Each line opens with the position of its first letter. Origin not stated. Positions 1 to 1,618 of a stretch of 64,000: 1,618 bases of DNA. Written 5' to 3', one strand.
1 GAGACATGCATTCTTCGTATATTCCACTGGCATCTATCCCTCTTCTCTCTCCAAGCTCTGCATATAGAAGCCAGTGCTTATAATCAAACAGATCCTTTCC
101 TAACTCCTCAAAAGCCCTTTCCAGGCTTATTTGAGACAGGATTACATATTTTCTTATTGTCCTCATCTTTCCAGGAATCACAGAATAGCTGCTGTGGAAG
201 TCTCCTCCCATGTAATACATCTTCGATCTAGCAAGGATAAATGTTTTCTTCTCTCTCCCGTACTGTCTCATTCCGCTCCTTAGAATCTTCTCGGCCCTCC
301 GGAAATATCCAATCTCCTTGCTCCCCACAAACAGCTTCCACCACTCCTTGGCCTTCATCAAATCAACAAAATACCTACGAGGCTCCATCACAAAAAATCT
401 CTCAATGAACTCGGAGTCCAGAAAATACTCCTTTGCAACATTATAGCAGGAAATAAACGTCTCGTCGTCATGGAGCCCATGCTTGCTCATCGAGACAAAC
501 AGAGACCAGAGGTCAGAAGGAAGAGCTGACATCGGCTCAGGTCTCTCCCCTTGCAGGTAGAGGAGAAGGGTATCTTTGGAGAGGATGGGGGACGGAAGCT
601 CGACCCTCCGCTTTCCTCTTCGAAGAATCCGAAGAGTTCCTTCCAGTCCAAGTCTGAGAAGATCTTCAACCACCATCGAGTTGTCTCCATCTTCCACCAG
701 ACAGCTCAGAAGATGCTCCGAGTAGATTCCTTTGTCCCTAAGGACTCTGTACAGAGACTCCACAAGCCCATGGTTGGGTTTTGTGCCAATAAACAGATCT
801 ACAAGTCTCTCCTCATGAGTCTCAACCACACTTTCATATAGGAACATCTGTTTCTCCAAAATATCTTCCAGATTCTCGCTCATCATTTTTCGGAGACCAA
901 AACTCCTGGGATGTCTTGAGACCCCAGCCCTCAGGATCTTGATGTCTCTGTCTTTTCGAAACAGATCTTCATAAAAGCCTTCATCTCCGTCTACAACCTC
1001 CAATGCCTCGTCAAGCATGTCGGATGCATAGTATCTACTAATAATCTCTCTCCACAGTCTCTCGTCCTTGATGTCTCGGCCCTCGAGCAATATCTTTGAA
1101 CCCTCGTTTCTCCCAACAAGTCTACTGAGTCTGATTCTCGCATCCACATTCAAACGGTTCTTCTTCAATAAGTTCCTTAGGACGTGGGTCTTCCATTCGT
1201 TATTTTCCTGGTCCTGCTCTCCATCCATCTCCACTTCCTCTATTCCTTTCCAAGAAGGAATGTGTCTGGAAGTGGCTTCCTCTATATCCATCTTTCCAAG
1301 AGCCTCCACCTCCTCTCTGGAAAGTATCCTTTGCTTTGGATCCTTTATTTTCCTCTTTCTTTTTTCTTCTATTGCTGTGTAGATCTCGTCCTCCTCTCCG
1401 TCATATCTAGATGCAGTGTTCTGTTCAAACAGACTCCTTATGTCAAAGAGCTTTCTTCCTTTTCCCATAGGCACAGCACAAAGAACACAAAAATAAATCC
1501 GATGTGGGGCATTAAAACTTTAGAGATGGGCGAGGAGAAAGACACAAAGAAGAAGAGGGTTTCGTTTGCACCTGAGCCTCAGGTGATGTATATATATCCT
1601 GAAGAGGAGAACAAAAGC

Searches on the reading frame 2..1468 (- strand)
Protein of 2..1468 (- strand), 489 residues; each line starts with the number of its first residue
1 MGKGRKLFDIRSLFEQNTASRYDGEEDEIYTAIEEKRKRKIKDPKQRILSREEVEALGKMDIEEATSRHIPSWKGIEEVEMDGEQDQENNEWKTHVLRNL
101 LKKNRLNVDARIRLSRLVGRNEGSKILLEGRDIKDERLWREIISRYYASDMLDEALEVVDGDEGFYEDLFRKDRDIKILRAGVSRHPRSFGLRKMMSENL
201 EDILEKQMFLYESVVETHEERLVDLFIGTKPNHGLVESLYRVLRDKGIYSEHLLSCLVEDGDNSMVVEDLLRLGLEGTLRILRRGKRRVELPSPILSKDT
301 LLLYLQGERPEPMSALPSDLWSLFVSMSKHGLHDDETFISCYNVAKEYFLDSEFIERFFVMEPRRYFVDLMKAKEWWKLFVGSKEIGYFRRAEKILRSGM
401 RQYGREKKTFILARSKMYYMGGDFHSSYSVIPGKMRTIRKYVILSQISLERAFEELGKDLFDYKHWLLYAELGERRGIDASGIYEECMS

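Call 39: search_protein_families(library=pfam, proteins=[window:2-1468:-], max_evalue=0.01)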
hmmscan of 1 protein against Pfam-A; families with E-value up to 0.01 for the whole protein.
window:2-1468:- (489 aa): 0 families

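Call 42: search_solved_structures(query=window:2-1468:-, max_evalue=0.1)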
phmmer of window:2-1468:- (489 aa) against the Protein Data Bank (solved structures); distinct sequences matched with E-value up to 0.1: 0.

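Call 75: search_protein_families(library=pfam, proteins=[window:2-1468:-], max_evalue=10)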
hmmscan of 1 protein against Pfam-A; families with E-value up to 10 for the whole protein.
window:2-1468:- (489 aa): 3 families
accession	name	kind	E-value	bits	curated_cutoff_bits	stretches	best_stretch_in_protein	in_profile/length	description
PF08970.15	Sda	-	0.074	13.2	22.6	1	335-356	6-27/45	Sporulation inhibitor A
PF13428.12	TPR_14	-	0.15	13.3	23.5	0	137-159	2-24/44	Tetratricopeptide repeat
PF06424.17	PRP1_N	-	0.71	10.7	22.4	1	12-53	62-103/144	PRP1 splicing factor, N-terminal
